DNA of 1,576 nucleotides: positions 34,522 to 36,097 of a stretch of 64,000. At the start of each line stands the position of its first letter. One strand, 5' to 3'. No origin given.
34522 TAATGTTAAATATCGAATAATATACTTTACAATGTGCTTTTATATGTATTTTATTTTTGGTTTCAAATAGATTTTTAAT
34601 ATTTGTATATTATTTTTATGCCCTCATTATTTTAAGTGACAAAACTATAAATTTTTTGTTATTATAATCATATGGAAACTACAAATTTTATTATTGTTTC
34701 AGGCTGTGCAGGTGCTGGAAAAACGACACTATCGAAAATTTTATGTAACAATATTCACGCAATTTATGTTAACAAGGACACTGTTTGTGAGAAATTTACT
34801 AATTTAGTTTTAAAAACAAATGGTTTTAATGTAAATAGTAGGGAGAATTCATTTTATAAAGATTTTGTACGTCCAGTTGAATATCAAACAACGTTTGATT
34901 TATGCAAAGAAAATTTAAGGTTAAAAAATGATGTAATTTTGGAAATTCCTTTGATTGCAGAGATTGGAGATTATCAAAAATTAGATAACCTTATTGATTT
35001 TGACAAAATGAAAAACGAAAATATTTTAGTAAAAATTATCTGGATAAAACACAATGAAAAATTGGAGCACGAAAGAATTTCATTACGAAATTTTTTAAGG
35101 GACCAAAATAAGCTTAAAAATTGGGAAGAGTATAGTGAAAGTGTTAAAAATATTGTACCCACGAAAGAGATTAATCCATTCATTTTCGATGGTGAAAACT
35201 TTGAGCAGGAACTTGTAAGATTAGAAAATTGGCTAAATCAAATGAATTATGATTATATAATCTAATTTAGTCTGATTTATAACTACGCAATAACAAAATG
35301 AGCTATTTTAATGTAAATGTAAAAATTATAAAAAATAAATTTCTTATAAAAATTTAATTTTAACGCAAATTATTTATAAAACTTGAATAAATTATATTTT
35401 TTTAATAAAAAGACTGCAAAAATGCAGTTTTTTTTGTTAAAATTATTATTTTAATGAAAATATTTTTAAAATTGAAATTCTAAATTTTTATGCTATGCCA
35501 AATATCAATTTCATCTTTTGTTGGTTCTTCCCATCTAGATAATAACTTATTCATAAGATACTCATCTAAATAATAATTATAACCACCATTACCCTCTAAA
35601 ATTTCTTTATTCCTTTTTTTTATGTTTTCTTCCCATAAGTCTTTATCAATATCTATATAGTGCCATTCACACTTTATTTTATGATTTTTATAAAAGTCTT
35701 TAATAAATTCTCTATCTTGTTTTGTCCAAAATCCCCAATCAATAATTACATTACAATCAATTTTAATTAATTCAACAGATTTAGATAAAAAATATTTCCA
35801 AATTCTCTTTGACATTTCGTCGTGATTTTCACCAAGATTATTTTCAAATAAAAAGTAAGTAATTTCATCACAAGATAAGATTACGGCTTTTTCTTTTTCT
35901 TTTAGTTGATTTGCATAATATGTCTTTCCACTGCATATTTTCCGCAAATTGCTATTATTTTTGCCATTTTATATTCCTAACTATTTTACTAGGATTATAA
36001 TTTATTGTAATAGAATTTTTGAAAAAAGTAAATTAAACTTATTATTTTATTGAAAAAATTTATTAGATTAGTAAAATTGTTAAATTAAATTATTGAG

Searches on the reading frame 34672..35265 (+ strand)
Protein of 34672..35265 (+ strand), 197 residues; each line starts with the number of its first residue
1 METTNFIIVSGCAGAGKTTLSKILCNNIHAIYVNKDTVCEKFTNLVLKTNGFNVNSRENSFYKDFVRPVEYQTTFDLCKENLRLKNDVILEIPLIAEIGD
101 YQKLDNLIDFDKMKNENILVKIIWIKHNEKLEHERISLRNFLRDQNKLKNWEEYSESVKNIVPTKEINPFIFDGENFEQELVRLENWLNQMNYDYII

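Call 62: search_protein_families(library=pfam, proteins=[window:34672-35265:+], max_evalue=0.001)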
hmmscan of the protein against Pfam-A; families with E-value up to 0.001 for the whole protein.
window:34672-35265:+ (197 aa): 3 families
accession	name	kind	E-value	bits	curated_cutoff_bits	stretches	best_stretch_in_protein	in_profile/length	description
PF13671.12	AAA_33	-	4e-08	34.1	27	1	7-144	2-123/143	AAA domain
PF20720.3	nSTAND3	-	0.00014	22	27.2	1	2-30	15-43/155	Novel STAND NTPase 3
PF13238.12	AAA_18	-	0.00082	20.3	29.4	0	7-31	1-25/128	AAA domain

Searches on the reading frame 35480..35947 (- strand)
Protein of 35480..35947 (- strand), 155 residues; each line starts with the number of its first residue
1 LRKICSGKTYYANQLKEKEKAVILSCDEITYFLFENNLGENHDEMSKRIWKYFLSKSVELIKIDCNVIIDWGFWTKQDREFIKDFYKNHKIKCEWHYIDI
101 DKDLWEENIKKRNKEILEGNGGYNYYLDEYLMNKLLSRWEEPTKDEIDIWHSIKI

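Call 62: search_protein_families(library=pfam, proteins=[window:35480-35947:-], max_evalue=0.001)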
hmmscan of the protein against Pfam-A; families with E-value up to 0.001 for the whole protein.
window:35480-35947:- (155 aa): 1 family
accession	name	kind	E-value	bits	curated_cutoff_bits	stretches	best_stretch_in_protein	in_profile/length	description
PF13671.12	AAA_33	-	1.2e-10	42.2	27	1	5-115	9-121/143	AAA domain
